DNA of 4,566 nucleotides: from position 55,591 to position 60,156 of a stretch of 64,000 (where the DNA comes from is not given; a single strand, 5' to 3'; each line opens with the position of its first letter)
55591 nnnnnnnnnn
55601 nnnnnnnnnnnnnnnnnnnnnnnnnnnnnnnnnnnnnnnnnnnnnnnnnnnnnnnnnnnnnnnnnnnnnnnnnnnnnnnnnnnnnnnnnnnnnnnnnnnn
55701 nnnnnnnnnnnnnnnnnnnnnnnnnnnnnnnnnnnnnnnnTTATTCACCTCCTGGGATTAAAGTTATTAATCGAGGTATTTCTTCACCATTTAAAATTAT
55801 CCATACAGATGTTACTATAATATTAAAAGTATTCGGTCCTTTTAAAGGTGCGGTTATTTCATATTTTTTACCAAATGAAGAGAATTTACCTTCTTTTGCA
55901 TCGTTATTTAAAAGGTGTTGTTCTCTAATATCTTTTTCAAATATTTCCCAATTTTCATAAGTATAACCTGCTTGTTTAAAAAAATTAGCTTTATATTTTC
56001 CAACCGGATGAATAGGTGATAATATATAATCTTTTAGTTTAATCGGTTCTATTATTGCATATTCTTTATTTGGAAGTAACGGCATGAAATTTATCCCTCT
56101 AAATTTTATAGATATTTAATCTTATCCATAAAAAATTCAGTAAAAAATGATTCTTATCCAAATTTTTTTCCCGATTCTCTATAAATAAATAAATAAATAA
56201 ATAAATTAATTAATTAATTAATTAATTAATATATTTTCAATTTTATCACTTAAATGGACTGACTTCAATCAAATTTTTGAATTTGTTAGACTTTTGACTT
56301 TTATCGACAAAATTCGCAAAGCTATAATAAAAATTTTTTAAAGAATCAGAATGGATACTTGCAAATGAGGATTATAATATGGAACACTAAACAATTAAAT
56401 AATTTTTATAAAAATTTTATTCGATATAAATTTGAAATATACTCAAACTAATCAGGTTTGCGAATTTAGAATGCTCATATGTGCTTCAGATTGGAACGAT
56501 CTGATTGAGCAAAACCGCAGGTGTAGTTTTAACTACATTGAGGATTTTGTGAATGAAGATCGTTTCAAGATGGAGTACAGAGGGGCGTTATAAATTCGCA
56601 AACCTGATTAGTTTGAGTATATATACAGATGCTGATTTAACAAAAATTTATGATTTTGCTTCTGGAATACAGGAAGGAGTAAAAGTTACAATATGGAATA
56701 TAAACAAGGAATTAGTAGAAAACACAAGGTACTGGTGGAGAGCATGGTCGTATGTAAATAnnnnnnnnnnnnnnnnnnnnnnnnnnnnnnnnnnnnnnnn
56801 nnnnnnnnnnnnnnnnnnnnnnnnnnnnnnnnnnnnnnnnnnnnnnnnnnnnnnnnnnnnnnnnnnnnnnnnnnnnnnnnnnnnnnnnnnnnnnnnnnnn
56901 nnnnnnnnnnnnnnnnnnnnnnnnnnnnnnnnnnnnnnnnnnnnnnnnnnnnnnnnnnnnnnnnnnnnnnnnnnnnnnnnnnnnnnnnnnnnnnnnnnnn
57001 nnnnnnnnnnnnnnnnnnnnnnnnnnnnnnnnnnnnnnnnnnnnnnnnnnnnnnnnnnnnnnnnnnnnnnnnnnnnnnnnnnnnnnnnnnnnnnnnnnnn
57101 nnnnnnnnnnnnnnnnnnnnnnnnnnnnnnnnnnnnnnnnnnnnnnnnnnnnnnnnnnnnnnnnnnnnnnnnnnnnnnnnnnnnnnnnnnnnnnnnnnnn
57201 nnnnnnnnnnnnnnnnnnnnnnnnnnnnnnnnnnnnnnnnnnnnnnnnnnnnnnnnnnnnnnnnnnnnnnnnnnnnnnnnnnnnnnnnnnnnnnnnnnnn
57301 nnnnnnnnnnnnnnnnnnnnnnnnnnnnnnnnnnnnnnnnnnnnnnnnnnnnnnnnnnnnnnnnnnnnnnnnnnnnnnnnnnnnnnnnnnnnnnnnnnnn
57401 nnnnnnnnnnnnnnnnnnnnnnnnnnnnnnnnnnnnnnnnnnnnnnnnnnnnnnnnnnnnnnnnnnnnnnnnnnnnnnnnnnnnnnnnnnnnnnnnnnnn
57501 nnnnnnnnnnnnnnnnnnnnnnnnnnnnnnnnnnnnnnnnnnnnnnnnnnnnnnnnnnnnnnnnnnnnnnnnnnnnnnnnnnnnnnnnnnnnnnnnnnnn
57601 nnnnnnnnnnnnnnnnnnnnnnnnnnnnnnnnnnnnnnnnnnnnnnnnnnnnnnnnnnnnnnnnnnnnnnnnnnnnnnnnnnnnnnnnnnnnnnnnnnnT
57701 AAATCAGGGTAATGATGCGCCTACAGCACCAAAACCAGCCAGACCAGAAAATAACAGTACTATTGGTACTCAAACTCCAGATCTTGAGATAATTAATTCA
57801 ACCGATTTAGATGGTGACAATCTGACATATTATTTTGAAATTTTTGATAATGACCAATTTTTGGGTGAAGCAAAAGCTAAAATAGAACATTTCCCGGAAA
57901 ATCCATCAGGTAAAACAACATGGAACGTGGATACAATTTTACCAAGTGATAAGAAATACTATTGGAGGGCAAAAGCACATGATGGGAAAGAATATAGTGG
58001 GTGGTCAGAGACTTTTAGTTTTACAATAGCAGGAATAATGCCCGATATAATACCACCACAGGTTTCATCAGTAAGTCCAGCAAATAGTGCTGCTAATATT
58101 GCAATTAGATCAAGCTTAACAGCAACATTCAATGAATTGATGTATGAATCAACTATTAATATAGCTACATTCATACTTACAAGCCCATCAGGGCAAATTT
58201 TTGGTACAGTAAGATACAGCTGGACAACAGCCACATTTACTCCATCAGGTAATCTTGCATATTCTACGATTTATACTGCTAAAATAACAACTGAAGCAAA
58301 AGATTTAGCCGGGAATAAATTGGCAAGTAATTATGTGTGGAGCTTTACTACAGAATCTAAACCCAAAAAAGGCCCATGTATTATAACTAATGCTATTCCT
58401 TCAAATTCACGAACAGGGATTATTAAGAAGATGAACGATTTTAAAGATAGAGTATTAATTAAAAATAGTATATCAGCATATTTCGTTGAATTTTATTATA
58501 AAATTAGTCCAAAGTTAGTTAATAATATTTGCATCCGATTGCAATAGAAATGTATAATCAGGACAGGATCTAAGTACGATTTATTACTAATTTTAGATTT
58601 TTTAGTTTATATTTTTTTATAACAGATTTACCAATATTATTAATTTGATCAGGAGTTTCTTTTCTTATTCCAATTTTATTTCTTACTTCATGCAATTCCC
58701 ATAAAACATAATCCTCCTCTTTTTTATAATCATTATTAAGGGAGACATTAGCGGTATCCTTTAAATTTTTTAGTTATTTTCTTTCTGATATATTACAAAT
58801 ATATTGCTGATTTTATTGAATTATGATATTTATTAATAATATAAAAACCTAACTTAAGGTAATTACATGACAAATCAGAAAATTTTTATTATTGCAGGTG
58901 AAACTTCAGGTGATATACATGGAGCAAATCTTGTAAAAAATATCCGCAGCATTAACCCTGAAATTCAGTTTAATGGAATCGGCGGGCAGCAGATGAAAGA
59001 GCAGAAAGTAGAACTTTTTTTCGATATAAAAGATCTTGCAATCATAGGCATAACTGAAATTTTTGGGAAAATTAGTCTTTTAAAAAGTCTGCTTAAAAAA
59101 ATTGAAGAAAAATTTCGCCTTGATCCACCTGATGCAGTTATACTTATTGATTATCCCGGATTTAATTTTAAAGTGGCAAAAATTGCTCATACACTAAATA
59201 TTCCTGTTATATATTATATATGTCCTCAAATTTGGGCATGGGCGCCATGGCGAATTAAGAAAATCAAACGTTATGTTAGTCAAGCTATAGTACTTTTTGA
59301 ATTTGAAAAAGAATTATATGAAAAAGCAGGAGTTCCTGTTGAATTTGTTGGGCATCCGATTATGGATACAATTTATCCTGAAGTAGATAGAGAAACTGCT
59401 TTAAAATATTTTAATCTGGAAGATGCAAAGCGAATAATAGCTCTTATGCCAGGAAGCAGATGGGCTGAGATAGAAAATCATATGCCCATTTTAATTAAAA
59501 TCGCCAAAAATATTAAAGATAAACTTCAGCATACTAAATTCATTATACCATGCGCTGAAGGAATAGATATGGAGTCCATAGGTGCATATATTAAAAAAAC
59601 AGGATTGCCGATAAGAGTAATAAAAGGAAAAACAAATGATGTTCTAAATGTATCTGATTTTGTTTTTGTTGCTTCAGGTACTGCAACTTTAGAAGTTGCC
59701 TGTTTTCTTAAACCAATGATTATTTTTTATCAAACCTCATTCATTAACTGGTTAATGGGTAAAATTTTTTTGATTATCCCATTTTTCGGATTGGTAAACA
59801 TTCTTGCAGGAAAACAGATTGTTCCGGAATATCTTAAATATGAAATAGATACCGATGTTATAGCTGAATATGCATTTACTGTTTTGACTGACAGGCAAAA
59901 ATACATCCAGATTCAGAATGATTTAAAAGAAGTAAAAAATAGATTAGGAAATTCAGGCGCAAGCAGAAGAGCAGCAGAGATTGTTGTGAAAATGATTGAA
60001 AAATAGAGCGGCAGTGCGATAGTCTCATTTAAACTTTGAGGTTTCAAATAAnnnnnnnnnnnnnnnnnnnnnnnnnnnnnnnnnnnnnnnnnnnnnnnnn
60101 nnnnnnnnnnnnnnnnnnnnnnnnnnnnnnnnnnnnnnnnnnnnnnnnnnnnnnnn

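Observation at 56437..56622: MITE-like element with perfect 32-bp terminal inverted repeats, inserted at the 5' end of a repeat-protein gene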

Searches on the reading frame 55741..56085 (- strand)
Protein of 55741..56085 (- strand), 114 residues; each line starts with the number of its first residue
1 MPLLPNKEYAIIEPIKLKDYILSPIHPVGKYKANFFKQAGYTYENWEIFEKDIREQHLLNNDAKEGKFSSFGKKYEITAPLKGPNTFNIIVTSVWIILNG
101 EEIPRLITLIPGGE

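Call 20: find_encoding_contigs(protein=window:55741-56085:-, flank=10000, max_places=10)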
Protein window:55741-56085:- (114 aa): 2 contigs read that carry it; 1 place shown.
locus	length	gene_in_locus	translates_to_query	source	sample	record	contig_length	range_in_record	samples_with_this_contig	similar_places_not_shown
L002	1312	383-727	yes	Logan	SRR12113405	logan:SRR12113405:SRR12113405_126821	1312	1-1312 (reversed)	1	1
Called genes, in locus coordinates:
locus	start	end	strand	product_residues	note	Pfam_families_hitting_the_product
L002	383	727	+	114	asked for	PF21814:DUF6883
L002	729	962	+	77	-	PF16277:DUF4926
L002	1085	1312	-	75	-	?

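Call 60: search_protein_families(library=pfam, proteins=[window:55741-56085:-], max_evalue=0.01)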
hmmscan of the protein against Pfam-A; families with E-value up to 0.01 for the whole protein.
window:55741-56085:- (114 aa): 1 family
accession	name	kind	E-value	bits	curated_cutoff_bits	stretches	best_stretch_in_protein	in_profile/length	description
PF21814.2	DUF6883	-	3e-28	98.7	27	1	4-111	2-108/110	Domain of unknown function (DUF6883)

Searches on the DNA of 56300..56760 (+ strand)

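Call 30: search_rna_families(source=window, start=56300, end=56760, threshold=evalue, max_evalue=10, show_alignments=3)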
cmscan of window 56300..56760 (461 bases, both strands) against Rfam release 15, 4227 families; matches with E-value up to 10: 5.
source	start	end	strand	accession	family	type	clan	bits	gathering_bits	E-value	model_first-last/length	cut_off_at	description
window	56441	56618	+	RF04228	MIR6140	Gene; miRNA;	-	59.8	140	5e-11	1-165/165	no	MIR6140 microRNA precursor family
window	56400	56474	+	RF00384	Pox_AX_element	Cis-reg;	-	19.2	60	1.3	1-62/62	no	Poxvirus AX element late mRNA cis-regulatory element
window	56434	56625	+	RF01026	MIR828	Gene; miRNA;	-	17.6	69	1.5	1-115/115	no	MIR828 microRNA precursor family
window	56532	56614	+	RF03709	MIR1878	Gene; miRNA;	-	16.2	70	3.9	1-100/100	no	MIR1878 microRNA precursor family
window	56411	56486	+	RF00501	Rota_CRE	Cis-reg;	-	15.8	40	2.8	1-68/68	no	Rotavirus cis-acting replication element (CRE)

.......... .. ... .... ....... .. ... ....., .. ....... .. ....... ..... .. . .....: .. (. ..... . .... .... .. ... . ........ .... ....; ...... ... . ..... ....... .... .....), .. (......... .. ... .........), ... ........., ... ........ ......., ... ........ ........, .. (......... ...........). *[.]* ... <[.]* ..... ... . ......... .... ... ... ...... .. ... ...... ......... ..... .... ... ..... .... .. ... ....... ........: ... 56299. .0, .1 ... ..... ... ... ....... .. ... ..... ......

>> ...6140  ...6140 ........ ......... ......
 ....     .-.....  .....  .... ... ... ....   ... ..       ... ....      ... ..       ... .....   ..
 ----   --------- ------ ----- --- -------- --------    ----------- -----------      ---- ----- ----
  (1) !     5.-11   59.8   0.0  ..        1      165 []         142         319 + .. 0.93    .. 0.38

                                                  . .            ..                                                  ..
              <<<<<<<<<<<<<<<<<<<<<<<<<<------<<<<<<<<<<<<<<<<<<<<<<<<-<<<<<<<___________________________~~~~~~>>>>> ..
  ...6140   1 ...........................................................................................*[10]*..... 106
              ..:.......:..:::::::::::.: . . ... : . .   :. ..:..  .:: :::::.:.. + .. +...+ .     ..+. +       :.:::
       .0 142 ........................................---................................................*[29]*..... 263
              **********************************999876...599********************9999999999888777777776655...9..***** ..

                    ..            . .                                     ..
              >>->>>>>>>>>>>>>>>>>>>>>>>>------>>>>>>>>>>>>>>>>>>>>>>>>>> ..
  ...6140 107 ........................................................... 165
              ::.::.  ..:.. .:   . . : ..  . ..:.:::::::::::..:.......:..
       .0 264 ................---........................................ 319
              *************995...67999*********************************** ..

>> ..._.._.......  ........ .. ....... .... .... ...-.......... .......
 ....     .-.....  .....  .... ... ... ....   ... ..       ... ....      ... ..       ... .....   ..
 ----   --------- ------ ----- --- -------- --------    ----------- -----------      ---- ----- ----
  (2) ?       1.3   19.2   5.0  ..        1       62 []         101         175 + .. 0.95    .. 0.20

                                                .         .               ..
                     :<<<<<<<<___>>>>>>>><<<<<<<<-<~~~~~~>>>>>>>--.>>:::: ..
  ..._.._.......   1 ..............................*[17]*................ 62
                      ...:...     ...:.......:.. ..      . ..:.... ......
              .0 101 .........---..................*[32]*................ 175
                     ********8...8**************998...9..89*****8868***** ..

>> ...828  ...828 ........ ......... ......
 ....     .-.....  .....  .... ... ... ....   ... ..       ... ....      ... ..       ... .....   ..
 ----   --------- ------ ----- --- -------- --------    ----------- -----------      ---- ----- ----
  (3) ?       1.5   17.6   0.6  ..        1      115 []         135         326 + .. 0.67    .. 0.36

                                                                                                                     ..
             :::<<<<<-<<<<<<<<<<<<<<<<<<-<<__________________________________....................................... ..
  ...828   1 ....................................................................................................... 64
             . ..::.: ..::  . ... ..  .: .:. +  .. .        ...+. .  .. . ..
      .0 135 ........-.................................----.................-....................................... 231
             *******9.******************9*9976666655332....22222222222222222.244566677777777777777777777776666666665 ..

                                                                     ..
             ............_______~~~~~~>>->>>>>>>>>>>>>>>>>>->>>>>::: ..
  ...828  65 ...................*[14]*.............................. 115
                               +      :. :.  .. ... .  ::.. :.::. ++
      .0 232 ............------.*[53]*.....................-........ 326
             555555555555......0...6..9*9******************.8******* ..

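Call 41: search_dna_similar(query=window:56437-56622:+, collection=plasmids, mode=distant, max_evalue=0.001, max_rows=30)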
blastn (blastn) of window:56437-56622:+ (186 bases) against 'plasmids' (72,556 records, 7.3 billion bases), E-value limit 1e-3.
No match.

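Call 87: search_dna_similar(query=window:56437-56622:+, collection=phages, mode=distant, max_evalue=0.001)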
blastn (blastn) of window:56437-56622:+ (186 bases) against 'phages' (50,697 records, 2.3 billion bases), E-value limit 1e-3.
No match.

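Call 88: search_dna_similar(query=window:56437-56622:+, collection=ecoli_genomes, mode=distant, max_evalue=0.001)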
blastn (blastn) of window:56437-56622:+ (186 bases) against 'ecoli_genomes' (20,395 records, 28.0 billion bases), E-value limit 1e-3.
No match.

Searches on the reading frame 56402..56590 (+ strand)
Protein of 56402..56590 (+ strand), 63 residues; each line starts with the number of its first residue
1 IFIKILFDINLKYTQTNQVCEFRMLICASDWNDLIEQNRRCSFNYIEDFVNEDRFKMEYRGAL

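Call 75: find_homologous_proteins(query=window:56402-56590:+, max_evalue=0.01)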
Query seq(63 aa): no candidate shares three 5-residue words with the query. No homologue found.

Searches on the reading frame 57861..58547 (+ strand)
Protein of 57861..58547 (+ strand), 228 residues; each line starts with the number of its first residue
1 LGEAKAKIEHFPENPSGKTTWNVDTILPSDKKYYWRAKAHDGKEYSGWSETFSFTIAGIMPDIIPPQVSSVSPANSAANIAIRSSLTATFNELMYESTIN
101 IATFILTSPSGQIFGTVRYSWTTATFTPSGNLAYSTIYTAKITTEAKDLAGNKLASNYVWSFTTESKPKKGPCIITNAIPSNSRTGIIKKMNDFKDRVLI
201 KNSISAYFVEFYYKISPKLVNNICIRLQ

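Call 60: search_protein_families(library=pfam, proteins=[window:57861-58547:+], max_evalue=0.01)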
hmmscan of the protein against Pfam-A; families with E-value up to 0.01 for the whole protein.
window:57861-58547:+ (228 aa): 4 families
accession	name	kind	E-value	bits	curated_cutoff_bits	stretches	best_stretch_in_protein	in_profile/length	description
PF13205.12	Big_5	-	8.8e-25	87.9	23.6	1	62-164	1-105/105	Bacterial Ig-like domain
PF25788.1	Ig_Rha78A_N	-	0.002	18.8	27.4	1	25-56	69-101/105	Rha78A-like, N-terminal immunoglobulin domain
PF17964.7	Big_10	-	0.0042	17.8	22.9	0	122-169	39-82/164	Bacterial Ig domain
PF16656.11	Pur_ac_phosph_N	-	0.006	17.6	30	0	16-55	57-92/93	Purple acid Phosphatase, N-terminal domain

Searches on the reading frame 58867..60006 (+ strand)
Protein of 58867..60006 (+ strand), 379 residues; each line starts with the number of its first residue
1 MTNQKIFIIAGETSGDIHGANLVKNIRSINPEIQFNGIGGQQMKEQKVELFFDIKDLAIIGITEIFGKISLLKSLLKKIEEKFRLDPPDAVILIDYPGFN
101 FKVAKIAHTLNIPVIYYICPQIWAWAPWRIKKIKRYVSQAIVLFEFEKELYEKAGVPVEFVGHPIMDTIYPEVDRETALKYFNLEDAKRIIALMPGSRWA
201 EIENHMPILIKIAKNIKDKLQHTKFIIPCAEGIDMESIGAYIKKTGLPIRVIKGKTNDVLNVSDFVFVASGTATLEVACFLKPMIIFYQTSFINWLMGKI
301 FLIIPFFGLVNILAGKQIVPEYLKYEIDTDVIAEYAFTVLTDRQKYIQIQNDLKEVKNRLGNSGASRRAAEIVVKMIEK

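Call 18: find_encoding_contigs(protein=window:58867-60006:+, flank=10000, max_places=10)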
Protein window:58867-60006:+ (379 aa): 1 contig read that carries it; 1 place shown.
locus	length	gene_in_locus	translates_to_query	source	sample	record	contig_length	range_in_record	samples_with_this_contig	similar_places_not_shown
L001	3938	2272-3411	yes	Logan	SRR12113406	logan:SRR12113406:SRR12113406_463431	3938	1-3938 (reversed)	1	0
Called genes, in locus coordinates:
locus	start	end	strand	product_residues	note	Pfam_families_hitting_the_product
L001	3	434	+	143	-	?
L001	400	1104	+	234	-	PF25788:Ig_Rha78A_N (faint)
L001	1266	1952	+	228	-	PF13205:Big_5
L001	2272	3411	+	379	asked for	PF02684:LpxB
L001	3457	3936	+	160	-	?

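Call 21: find_related_loci(query=window:58867-60006:+, collection=genome_contigs, flank=10000)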
Query window:58867-60006:+ (379 aa) in genome_contigs; peptide patterns used: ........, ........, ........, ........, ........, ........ (x = any residue, [..] = any of these).
127 stretches matched a pattern; 75 encode a relative of the query (tblastn E <= 1e-3); 75 distinct loci.
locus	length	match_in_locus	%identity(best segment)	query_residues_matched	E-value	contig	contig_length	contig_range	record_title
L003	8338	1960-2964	68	1-335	3e-154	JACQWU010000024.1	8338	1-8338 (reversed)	MAG: Candidatus Desantisbacteria bacterium isolate NC_groundwater_1497_Pr4_B-0.1um_33_3 SR1-18-B1_scaffold_99611, whole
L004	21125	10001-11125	42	4-378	2e-101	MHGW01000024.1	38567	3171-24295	MAG: Omnitrophica WOR_2 bacterium RIFCSPLOWO2_01_FULL_41_12 rifcsplowo2_01_scaffold_2841, whole genome shotgun sequence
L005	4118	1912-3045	39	3-379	3e-92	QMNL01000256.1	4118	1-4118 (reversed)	MAG: Candidatus Coatesbacteria bacterium isolate B130_G9 B130_Guay9_scaffold_46357, whole genome shotgun sequence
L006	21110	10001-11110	37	6-375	4e-89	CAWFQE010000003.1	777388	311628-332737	MAG: uncultured Acidobacteriota bacterium isolate MFD05942.bin.1.240 genome assembly, contig: contig_18243, whole genome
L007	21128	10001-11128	39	6-377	7e-88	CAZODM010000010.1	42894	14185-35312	MAG TPA_asm: uncultured Desulfobacterales bacterium isolate SRP128015_co1_242 genome assembly, contig: NODE_807_length_4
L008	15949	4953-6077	33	5-379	1e-87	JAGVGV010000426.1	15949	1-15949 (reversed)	MAG: Deltaproteobacteria bacterium isolate DeMMO2_24 c_000000024964, whole genome shotgun sequence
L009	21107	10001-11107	39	3-374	2e-85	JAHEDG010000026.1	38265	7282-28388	MAG: Candidatus Zixiibacteriota bacterium isolate Ww191 NODE_1663_length_38265_cov_4.007393, whole genome shotgun sequen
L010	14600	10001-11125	38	4-377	1e-84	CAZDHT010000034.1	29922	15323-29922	MAG TPA_asm: uncultured Planctomycetota bacterium isolate binchicken_co89_634 genome assembly, contig: NODE_2301_length_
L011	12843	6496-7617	39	6-378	1e-84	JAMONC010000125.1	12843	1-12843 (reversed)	MAG: Desulfobacterales bacterium isolate 4281-140_metabat2_scaf2bin.019 4281-140_scaffold_2186_c1, whole genome shotgun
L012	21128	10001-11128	34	2-377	1e-83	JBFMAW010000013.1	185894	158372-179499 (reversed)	MAG: Thermodesulfobacteriota bacterium isolate MAG148 MAG148_13, whole genome shotgun sequence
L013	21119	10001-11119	39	3-378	9e-83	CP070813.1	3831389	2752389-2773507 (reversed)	MAG: Candidatus Zixiibacteriota bacterium isolate bin119 chromosome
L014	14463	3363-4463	39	6-375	2e-80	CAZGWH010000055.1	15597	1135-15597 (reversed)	MAG TPA_asm: uncultured bacterium isolate SRP200020_co5_28 genome assembly, contig: NODE_5836_length_15597_cov_21.326020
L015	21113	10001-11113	38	4-377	3e-80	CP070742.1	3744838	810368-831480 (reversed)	MAG: Candidatus Zixiibacteriota bacterium isolate bin38 chromosome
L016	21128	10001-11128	34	4-377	1e-79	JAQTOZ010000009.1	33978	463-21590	MAG: Candidatus Omnitrophota bacterium isolate STB_104 NODE_2695_length_33978_cov_2.915069_Sandtown_B, whole genome shot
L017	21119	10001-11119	34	6-378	4e-78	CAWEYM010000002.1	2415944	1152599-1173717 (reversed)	MAG: uncultured Acidobacteriota bacterium isolate MFD05942.bin.1.97 genome assembly, contig: contig_17819, whole genome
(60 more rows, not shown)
